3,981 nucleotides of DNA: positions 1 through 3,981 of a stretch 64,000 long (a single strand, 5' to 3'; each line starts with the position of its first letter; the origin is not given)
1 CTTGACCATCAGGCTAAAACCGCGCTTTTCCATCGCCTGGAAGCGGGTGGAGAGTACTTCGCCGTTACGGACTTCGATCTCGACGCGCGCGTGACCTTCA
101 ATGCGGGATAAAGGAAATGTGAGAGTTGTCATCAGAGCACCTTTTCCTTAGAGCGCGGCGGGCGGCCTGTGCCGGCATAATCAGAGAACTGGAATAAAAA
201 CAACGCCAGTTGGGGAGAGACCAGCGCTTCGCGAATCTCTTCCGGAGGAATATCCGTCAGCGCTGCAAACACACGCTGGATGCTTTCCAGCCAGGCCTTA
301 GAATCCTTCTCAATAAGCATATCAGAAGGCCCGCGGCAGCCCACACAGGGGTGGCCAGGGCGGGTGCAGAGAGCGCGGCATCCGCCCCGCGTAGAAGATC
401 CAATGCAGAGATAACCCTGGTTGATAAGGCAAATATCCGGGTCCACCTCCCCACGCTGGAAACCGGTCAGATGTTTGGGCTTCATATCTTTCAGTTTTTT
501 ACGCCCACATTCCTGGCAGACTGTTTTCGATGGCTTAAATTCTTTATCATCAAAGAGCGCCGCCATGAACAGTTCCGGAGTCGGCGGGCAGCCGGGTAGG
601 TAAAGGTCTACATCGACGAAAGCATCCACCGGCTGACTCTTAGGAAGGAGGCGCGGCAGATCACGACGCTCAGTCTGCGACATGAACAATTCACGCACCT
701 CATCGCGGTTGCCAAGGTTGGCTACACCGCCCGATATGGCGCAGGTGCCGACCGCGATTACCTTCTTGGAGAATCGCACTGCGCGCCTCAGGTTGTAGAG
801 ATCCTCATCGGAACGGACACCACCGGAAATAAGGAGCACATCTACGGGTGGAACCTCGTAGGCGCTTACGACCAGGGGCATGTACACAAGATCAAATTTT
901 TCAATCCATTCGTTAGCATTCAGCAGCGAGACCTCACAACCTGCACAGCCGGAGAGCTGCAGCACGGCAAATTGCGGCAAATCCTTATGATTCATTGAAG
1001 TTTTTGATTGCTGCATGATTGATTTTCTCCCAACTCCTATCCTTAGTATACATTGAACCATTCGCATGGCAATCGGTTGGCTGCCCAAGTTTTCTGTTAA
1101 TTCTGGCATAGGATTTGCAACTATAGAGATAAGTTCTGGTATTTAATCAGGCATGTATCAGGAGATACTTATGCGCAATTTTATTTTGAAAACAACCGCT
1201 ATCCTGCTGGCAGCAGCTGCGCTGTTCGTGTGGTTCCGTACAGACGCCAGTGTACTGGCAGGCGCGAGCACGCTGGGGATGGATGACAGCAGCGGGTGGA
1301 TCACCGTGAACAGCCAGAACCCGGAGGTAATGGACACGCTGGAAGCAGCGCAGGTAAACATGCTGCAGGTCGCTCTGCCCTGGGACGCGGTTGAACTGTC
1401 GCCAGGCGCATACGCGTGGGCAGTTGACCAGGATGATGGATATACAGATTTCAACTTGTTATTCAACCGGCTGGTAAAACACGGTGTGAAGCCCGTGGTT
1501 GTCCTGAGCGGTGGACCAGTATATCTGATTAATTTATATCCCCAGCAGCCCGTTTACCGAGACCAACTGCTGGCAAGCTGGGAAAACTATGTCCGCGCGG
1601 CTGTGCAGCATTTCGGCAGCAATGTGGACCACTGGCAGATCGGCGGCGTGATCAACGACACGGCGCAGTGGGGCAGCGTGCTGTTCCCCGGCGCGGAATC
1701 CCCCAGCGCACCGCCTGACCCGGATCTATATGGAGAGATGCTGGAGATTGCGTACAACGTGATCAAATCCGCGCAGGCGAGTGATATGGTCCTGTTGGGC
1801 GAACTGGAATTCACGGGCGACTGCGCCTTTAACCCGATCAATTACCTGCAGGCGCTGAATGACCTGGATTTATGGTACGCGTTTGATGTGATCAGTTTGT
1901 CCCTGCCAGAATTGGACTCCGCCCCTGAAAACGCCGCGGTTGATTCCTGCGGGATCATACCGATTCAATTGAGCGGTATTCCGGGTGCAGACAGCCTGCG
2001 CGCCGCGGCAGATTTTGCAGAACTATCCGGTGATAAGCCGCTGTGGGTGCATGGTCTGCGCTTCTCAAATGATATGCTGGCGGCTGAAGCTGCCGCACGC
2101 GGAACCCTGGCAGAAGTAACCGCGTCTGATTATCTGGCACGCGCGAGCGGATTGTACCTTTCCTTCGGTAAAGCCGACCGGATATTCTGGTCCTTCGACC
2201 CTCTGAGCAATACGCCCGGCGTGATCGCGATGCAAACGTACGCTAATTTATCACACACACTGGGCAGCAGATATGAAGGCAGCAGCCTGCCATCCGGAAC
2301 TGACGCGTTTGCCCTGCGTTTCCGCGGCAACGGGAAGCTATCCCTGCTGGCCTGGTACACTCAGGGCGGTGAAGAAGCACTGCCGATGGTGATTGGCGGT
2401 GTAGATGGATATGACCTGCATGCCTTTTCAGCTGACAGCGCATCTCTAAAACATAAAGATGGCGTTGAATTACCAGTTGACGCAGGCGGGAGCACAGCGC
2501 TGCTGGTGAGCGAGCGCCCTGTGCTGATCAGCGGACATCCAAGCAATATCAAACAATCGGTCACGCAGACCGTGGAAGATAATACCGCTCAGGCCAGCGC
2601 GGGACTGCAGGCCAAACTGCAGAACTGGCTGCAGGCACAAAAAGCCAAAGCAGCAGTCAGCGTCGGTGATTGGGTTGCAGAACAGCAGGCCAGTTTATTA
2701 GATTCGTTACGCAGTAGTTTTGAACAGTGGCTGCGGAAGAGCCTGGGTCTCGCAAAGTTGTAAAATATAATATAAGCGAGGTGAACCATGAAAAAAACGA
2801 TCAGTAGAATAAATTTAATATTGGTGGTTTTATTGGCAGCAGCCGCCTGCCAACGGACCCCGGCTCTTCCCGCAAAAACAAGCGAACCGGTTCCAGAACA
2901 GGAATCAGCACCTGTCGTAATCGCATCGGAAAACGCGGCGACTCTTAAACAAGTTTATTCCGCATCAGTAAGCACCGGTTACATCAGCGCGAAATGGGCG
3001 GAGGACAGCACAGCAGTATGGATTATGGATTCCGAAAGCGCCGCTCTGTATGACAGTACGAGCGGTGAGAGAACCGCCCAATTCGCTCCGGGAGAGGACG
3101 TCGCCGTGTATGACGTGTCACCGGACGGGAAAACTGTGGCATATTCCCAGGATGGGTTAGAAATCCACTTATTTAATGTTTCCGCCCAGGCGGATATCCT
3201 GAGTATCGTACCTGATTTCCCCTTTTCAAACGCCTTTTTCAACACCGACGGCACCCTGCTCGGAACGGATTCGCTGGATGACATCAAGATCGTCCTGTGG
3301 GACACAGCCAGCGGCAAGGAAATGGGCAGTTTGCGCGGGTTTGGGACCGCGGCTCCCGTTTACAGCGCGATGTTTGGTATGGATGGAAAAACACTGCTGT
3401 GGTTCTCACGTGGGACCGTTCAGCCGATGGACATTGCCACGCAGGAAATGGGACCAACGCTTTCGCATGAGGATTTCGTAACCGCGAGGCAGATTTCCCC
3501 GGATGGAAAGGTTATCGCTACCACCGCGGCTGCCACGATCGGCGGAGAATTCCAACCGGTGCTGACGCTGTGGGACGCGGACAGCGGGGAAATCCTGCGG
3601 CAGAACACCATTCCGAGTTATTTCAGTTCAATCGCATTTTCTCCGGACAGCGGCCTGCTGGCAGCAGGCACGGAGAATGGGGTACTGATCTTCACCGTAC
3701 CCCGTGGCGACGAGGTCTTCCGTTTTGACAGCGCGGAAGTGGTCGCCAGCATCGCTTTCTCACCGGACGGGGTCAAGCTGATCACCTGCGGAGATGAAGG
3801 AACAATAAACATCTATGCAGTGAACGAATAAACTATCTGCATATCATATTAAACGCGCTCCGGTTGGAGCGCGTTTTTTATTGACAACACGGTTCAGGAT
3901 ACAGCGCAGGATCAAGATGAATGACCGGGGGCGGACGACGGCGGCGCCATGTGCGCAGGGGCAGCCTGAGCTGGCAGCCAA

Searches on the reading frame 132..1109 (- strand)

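Call 39: search_protein_families(library=pfam, proteins=[window:132-1109:-], max_evalue=0.001)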
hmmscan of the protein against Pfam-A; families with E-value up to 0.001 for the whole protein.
window:132-1109:- (325 aa): 1 family
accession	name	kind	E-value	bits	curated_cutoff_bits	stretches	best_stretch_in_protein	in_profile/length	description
PF01058.29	Oxidored_q6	-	1.5e-24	86.6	27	1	55-185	1-125/128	NADH ubiquinone oxidoreductase, 20 Kd subunit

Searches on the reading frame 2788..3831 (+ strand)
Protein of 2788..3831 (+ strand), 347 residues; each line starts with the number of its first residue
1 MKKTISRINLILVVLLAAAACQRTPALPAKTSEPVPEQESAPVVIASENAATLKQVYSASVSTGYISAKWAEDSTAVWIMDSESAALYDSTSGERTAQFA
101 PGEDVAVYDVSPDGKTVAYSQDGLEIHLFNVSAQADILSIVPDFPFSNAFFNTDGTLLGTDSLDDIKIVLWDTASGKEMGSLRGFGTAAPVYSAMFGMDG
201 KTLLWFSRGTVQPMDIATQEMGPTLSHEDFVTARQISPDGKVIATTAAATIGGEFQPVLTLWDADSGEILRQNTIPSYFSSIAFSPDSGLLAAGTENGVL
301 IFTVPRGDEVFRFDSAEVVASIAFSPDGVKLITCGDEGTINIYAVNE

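Call 39: search_protein_families(library=pfam, proteins=[window:2788-3831:+], max_evalue=0.001)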
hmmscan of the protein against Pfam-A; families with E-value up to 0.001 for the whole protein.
window:2788-3831:+ (347 aa): 15 families
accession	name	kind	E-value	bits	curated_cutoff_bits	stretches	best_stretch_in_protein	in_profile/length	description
PF25174.1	Beta-prop_THOC3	-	3.6e-26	92.2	305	2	151-347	10-202/272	THOC3 beta-propeller domain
PF24814.1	WD40_Prp19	-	2.4e-15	56.8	320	1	227-343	90-204/281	Prp19 WD40 domain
PF23414.1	Beta-prop_EML_2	-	8e-15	55.4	90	1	258-346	21-111/266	Echinoderm microtubule-associated protein second beta-propeller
PF25173.1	Beta-prop_WDR3_1st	-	7.7e-14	52.2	154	2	82-247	8-174/184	WDR3 first beta-propeller domain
PF00400.38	WD40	-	5.3e-13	49.3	27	0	319-343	14-38/39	WD domain, G-beta repeat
PF24817.1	WD40_WDHD1_1st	-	3.6e-10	39.9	109.9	0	320-344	9-33/291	WDHD1 first WD40 domain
PF24807.1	WD40_CDC20-Fz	-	4.1e-09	36.6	200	1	250-343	195-292/292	CDC20/Fizzy WD40 domain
PF25168.1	Beta-prop_WDR36-Utp21_2nd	-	1.1e-07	31.9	84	0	117-252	173-305/335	WDR36/Utp21 second beta-propeller domain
PF25172.1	Beta-prop_WDR3_2nd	-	1.5e-07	31.4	140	1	259-345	22-109/293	WDR3 second beta-propeller domain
PF25175.1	Beta-prop_WDR5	-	2.9e-07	30.5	250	0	69-204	59-195/296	WDR5 beta-propeller domain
PF23409.1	Beta-prop_EML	-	1.9e-06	28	88.2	1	226-337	7-131/267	Echinoderm microtubule-associated protein first beta-propeller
PF23393.2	Beta-prop_WDR90_POC16_2nd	-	3e-06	27.1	60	1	259-346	18-108/291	WDR90/POC16, second beta-propeller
PF07676.18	PD40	-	3.9e-06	27.1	20.9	0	110-120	16-26/38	WD40-like Beta Propeller Repeat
PF24805.1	EIF3I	-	2.1e-05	24.2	200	0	250-297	67-114/324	EIF3I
PF12894.13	ANAPC4_WD40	-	3.8e-05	24.3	22.9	0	283-346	2-68/91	Anaphase-promoting complex subunit 4 WD40 domain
